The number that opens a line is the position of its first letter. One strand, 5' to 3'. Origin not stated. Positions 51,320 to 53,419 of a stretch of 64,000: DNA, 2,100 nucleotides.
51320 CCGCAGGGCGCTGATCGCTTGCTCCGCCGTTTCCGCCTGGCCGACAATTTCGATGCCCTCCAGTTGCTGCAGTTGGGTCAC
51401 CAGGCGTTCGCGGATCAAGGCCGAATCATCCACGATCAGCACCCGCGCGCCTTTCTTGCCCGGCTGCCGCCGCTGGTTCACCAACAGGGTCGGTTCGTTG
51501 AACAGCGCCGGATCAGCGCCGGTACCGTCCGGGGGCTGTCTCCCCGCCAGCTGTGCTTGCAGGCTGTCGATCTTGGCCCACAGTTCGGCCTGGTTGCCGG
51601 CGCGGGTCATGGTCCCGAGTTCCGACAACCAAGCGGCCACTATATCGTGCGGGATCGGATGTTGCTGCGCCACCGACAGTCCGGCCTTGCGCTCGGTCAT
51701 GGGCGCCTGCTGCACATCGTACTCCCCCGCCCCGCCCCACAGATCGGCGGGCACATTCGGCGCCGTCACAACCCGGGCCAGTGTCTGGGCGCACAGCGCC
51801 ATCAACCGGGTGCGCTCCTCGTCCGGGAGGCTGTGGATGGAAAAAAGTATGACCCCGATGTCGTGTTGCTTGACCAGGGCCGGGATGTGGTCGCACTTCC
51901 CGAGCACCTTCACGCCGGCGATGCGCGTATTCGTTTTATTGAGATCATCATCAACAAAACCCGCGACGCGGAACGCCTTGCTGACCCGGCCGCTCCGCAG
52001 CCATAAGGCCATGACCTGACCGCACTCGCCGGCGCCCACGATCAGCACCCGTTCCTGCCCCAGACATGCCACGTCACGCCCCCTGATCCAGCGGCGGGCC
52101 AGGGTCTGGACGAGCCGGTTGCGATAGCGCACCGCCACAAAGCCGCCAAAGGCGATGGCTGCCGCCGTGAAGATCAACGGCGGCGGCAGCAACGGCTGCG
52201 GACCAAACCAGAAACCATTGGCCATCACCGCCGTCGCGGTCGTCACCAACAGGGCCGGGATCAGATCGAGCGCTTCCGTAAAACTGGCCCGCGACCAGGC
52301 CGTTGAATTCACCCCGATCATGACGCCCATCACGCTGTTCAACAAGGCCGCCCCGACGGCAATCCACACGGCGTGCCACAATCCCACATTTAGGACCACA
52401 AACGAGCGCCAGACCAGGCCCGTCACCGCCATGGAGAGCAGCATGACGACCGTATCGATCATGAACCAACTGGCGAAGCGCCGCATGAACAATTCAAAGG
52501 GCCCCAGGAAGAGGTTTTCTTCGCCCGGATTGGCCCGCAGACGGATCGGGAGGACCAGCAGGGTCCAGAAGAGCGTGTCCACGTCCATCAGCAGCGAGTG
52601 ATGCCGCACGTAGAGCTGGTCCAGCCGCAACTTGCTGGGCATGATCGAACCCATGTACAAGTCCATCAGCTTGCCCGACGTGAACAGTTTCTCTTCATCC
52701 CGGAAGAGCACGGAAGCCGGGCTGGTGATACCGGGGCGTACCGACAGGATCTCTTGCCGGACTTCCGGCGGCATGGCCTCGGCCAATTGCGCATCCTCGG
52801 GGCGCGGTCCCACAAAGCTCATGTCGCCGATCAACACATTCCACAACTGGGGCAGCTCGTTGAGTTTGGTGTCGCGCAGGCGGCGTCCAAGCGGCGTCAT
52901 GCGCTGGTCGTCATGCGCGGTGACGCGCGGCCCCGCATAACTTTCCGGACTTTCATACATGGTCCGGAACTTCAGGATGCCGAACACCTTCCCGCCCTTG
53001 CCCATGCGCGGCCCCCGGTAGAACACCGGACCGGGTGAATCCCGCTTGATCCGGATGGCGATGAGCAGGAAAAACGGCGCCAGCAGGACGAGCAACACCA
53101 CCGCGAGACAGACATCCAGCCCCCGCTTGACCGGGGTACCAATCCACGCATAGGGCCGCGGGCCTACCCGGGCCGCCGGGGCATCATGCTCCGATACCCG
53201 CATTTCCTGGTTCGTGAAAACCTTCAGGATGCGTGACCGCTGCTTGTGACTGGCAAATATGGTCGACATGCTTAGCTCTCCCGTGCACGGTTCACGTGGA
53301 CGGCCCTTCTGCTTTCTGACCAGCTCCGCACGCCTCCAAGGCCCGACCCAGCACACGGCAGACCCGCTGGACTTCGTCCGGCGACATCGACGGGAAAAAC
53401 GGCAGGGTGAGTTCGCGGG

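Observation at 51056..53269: Priming phosphoglycosyl transferase with permuted domain order and a C-terminal phospho-receiver domain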

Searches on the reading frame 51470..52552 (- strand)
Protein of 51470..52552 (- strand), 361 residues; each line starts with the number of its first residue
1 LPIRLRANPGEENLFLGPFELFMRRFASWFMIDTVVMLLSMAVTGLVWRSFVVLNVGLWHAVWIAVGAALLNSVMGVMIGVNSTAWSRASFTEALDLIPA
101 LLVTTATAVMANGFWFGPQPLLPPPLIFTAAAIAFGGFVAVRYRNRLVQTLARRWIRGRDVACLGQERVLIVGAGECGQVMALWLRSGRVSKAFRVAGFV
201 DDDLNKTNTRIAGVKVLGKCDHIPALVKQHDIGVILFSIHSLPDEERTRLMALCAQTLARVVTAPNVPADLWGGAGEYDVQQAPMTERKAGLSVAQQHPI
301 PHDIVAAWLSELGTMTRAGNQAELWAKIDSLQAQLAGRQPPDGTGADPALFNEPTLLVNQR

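Call 25: search_solved_structures(query=window:51470-52552:-, max_evalue=10, show_alignments=3)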
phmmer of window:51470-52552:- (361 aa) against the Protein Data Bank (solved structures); distinct sequences matched with E-value up to 10: 10.
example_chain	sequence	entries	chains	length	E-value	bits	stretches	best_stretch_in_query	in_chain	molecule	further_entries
3nkl_A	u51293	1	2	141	6.6e-09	38.7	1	166-273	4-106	UDP-D-quinovosamine 4-dehydrogenase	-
5zz5_A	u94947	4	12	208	0.1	15.1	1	167-239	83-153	Redox-sensing transcriptional repressor Rex | Redox-sensing transcriptional repressor Rex 1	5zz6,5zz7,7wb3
6g7m_L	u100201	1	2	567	0.11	15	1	87-162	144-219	Hydrogenase-2 large chain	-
6ehq_L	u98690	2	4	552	0.14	14.6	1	87-162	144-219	Hydrogenase-2 large chain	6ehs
6gam_L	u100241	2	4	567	0.15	14.5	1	87-162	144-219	Hydrogenase-2 large chain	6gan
6en9_L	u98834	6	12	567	0.15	14.5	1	87-162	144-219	Hydrogenase-2 large chain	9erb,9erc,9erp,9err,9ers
6syo_LLL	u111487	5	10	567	0.15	14.5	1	87-162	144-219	Hydrogenase-2 large chain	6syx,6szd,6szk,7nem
5xvc_L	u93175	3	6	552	0.25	13.8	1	77-162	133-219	[NiFe]-hydrogenase 2 large subunit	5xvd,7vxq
5xvb_L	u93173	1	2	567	0.26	13.7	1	77-162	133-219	[NiFe]-hydrogenase 2 large subunit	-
7txp_A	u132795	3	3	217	0.96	11.8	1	168-223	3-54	VioB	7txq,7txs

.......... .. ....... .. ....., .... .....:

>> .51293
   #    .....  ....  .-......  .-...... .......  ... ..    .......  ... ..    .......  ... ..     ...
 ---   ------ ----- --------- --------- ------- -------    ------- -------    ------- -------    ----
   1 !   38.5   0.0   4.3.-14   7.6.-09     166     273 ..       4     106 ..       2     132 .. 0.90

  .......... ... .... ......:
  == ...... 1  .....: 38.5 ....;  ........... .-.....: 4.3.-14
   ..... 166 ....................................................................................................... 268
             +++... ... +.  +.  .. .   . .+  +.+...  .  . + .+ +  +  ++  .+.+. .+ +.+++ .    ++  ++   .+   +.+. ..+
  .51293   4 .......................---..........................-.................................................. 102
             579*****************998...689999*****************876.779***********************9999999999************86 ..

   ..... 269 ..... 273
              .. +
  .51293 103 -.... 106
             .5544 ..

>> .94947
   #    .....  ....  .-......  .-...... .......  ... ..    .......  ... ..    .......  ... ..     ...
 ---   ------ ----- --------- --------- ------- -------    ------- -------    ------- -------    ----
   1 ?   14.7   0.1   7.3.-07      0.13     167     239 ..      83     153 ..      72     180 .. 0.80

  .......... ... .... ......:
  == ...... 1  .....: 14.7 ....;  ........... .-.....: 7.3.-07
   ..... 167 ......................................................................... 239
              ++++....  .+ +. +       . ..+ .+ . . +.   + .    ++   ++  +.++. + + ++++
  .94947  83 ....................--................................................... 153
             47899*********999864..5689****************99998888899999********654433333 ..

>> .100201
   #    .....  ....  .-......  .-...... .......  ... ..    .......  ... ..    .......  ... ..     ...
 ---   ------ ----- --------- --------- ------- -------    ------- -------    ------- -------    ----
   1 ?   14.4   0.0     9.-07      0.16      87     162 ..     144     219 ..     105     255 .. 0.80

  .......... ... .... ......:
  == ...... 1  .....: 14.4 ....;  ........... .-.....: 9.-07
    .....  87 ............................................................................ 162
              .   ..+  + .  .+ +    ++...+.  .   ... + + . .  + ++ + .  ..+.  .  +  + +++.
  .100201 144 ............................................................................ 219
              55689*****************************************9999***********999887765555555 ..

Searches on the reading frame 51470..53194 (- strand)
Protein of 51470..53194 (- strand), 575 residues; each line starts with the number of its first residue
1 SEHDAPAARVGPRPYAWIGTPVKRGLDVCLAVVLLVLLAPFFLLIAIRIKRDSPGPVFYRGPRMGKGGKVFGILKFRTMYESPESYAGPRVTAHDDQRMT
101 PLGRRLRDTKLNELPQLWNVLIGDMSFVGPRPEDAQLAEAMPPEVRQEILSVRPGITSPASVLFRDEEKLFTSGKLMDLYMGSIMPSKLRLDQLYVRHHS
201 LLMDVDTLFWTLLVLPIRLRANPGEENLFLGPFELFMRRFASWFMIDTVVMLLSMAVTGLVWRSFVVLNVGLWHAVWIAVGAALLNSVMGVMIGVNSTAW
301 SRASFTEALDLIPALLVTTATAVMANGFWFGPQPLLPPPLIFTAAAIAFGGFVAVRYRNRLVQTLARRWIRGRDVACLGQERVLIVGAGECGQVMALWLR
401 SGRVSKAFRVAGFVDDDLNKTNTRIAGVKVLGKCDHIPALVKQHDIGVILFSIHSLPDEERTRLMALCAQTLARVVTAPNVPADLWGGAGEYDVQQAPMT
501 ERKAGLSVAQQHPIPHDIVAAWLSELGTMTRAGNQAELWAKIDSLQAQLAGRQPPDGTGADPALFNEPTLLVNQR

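Call 71: search_protein_representatives(protein=window:51470-53194:-)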
Query: 575 residues. Proteins with E-value up to 0.001 (for the whole library): 61413; up to 1e-10: 39429; up to 1e-30: 1536. The best 150 are listed.
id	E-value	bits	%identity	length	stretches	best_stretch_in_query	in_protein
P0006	2.4e-222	756.0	71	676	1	7-489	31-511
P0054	3.9e-158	544.0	49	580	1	15-549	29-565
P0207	4.2e-127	441.5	48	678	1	22-481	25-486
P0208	2.9e-126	438.7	47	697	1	18-480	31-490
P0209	4.2e-126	438.2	42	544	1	23-539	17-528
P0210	6.2e-123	427.7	44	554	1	22-499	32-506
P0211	2.9e-122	425.6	48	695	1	21-463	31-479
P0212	8.9e-122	423.9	46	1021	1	22-481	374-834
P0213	5.2e-121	421.4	42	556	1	23-557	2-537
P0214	1.3e-120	420.1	48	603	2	173-499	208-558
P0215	7.9e-117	407.6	44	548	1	21-485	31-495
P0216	1.9e-116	406.3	46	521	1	26-482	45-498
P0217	1.3e-114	400.3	43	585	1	18-557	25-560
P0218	1.6e-114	400.0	46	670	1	22-486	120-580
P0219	2.6e-112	392.7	41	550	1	23-552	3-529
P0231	6.3e-100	351.8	42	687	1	20-483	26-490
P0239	2.3e-83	297.1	37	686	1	22-459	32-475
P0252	4.7e-69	249.9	38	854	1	22-481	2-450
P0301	7.7e-50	186.4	34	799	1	23-475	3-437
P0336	2.5e-46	174.8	48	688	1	21-214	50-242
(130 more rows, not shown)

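Call 74: search_protein_families(library=pfam, proteins=[P0207, P0208, P0211, P0212, P0218, P0231, P0239, P0336, P0301, P0252], max_evalue=0.001)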
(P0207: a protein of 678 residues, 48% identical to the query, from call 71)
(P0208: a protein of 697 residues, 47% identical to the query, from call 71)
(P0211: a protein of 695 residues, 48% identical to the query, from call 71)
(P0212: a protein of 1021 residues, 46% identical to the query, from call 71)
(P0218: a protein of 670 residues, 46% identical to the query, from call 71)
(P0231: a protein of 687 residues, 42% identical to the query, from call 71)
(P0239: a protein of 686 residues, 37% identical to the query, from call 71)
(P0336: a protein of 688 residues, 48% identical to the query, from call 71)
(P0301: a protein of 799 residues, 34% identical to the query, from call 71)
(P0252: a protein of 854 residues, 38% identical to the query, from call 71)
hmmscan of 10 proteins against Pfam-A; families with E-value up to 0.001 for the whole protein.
P0207 (678 aa): 3 families
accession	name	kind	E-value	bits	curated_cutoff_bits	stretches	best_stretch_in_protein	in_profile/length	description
PF02397.22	Bac_transf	-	1.2e-57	194.8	27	1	26-218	1-177/179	Bacterial sugar transferase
PF00990.26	GGDEF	-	6e-17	62.3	23.8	1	512-618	1-107/161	Diguanylate cyclase, GGDEF domain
PF13727.12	CoA_binding_3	-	1.5e-08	35.3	25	1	304-484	9-175/175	CoA-binding domain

P0208 (697 aa): 4 families
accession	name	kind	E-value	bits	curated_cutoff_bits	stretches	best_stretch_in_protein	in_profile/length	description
PF02397.22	Bac_transf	-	1.1e-56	191.7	27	1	36-229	1-178/179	Bacterial sugar transferase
PF00990.26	GGDEF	-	5e-09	36.6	23.8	1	536-671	17-155/161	Diguanylate cyclase, GGDEF domain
PF17836.7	PglD_N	-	0.00013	22.9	23.4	1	392-469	1-71/78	PglD N-terminal domain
PF13727.12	CoA_binding_3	-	0.00035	21.1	25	1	387-479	74-162/175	CoA-binding domain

P0211 (695 aa): 2 families
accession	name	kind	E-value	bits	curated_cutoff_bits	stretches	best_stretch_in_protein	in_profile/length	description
PF02397.22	Bac_transf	-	4.8e-55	186.3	27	1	33-224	1-176/179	Bacterial sugar transferase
PF00990.26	GGDEF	-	2e-23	83.4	23.8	1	526-656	1-133/161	Diguanylate cyclase, GGDEF domain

P0212 (1021 aa): 5 families
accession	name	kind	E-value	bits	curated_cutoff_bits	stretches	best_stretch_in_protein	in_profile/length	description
PF02397.22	Bac_transf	-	4.6e-59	199.4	27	1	375-568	1-178/179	Bacterial sugar transferase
PF00535.33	Glycos_transf_2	-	4.4e-28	98.7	23.3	1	22-188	1-165/168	Glycosyl transferase family 2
PF00990.26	GGDEF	-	2.2e-14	54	23.8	1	862-1007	3-151/161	Diguanylate cyclase, GGDEF domain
PF13641.12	Glyco_tranf_2_3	-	3.6e-14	53.8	27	1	21-238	3-223/230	Glycosyltransferase like family 2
PF10111.15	Glyco_tranf_2_2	-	1.4e-06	28.5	27.3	1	22-122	1-103/276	Glycosyltransferase like family 2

P0218 (670 aa): 3 families
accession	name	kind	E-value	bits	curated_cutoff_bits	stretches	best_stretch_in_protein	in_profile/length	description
PF02397.22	Bac_transf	-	8.1e-59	198.6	27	1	121-311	1-177/179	Bacterial sugar transferase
PF13727.12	CoA_binding_3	-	5e-08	33.6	25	1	396-573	9-175/175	CoA-binding domain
PF07238.19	PilZ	-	1.2e-05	26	22.5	1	21-107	18-100/102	PilZ domain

P0231 (687 aa): 4 families
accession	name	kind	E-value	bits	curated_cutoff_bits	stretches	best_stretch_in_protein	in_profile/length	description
PF02397.22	Bac_transf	-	4.6e-44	150.5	27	1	30-222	2-178/179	Bacterial sugar transferase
PF00990.26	GGDEF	-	8.3e-17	61.9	23.8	1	516-657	3-147/161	Diguanylate cyclase, GGDEF domain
PF13727.12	CoA_binding_3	-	5.9e-08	33.3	25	1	345-485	34-174/175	CoA-binding domain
PF17836.7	PglD_N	-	0.00017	22.6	23.4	1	390-445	2-51/78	PglD N-terminal domain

P0239 (686 aa): 4 families
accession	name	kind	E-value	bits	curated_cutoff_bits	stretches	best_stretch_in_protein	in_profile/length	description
PF02397.22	Bac_transf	-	1.5e-55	188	27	1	33-226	1-178/179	Bacterial sugar transferase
PF00990.26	GGDEF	-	2.8e-08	34.1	23.8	1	526-653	1-131/161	Diguanylate cyclase, GGDEF domain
PF02629.25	CoA_binding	-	8.6e-07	30.1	22.3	1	397-481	5-85/97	CoA binding domain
PF13727.12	CoA_binding_3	-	1.7e-05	25.4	25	1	393-486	78-167/175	CoA-binding domain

P0336 (688 aa): 6 families
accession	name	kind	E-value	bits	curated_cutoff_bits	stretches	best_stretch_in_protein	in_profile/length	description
PF02397.22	Bac_transf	-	2.9e-58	196.8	27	1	52-244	1-178/179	Bacterial sugar transferase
PF00534.26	Glycos_transf_1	-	8.4e-34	117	26.4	1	454-621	3-171/172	Glycosyl transferases group 1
PF13692.12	Glyco_trans_1_4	-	6.6e-32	111.2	27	1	468-608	3-142/142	Glycosyl transferases group 1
PF13579.12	Glyco_trans_4_4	-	9.9e-08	32.9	29.7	1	292-429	25-151/158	Glycosyl transferase 4-like domain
PF13524.12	Glyco_trans_1_2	-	1.7e-06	28.5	25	1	493-630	11-136/144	Glycosyl transferase-like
PF13477.12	Glyco_trans_4_2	-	1.2e-05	25.9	23.4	1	306-394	43-129/139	Glycosyl transferase 4-like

P0301 (799 aa): 4 families
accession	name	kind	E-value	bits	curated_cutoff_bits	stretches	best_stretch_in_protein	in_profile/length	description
PF02397.22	Bac_transf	-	4.2e-54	183.2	27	1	3-195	1-178/179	Bacterial sugar transferase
PF02719.21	Polysacc_synt_2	-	4.5e-25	88.9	20.2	1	486-727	1-250/293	Polysaccharide biosynthesis protein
PF13727.12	CoA_binding_3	-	4.2e-11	43.6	25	1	278-432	18-166/175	CoA-binding domain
PF01370.27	Epimerase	-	5.9e-09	36.1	20.9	1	486-610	1-116/240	NAD dependent epimerase/dehydratase family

P0252 (854 aa): 9 families
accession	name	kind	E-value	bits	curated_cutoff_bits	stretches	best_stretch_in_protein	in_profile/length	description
PF02719.21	Polysacc_synt_2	-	1.6e-104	349.6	20.2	1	493-785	1-290/293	Polysaccharide biosynthesis protein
PF02397.22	Bac_transf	-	9.6e-55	185.3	27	1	3-193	1-178/179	Bacterial sugar transferase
PF01370.27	Epimerase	-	2.9e-22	79.7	20.9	1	493-714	1-226/240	NAD dependent epimerase/dehydratase family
PF16363.11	GDP_Man_Dehyd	-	1.2e-15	58.3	27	1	494-777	1-300/332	GDP-mannose 4,6 dehydratase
PF04321.23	RmlD_sub_bind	-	2.7e-13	50.1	27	1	492-692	2-177/287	RmlD substrate binding domain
PF01073.25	3Beta_HSD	-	4.3e-13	49.4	22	1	494-624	1-124/280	3-beta hydroxysteroid dehydrogenase/isomerase family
PF13727.12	CoA_binding_3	-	8.9e-10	39.3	25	1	286-448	20-175/175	CoA-binding domain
PF00106.31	adh_short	-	3.9e-05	23.6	26.6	1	491-567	1-74/195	short chain dehydrogenase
PF08659.16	KR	-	4.9e-05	23.8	22.6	1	492-596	2-116/180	KR domain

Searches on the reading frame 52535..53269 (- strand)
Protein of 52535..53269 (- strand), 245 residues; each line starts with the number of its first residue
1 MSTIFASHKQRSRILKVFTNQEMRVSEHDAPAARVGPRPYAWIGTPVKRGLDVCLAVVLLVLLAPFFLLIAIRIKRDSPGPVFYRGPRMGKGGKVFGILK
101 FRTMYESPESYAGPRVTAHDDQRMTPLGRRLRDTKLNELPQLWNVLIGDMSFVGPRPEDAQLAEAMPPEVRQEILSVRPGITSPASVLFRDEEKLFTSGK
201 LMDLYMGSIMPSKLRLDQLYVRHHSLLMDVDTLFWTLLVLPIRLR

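Call 40: search_solved_structures(query=window:52535-53269:-, max_evalue=0.001, show_alignments=5)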
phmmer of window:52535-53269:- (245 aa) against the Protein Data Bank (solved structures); distinct sequences matched with E-value up to 0.001: 7.
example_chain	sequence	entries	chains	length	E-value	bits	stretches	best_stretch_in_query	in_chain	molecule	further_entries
30us_A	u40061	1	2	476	1.4e-22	83.5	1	26-191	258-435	UDP-Gal::undecaprenolphosphate Gal-1-P transferase WbaP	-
9s7s_A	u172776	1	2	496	1.6e-22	83.2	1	26-191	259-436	UDP-Gal::undecaprenolphosphate Gal-1-P transferase WbaP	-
30wc_A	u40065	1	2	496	1.6e-22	83.2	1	26-191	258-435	Undecaprenyl-phosphate galactose phosphotransferase WbaP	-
9s8l_A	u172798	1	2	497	1.6e-22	83.2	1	26-191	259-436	UDP-Gal::undecaprenolphosphate Gal-1-P transferase WbaP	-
8e37_B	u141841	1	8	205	5.4e-21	78.2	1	47-191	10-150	N,N'-diacetylbacilliosaminyl-1-phosphate transferase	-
8g1n_A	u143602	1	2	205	1.4e-20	76.9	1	47-191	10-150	N,N'-diacetylbacilliosaminyl-1-phosphate transferase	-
8t53_A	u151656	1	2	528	1.3e-18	70.5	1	46-190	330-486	Undecaprenyl-phosphate galactose phosphotransferase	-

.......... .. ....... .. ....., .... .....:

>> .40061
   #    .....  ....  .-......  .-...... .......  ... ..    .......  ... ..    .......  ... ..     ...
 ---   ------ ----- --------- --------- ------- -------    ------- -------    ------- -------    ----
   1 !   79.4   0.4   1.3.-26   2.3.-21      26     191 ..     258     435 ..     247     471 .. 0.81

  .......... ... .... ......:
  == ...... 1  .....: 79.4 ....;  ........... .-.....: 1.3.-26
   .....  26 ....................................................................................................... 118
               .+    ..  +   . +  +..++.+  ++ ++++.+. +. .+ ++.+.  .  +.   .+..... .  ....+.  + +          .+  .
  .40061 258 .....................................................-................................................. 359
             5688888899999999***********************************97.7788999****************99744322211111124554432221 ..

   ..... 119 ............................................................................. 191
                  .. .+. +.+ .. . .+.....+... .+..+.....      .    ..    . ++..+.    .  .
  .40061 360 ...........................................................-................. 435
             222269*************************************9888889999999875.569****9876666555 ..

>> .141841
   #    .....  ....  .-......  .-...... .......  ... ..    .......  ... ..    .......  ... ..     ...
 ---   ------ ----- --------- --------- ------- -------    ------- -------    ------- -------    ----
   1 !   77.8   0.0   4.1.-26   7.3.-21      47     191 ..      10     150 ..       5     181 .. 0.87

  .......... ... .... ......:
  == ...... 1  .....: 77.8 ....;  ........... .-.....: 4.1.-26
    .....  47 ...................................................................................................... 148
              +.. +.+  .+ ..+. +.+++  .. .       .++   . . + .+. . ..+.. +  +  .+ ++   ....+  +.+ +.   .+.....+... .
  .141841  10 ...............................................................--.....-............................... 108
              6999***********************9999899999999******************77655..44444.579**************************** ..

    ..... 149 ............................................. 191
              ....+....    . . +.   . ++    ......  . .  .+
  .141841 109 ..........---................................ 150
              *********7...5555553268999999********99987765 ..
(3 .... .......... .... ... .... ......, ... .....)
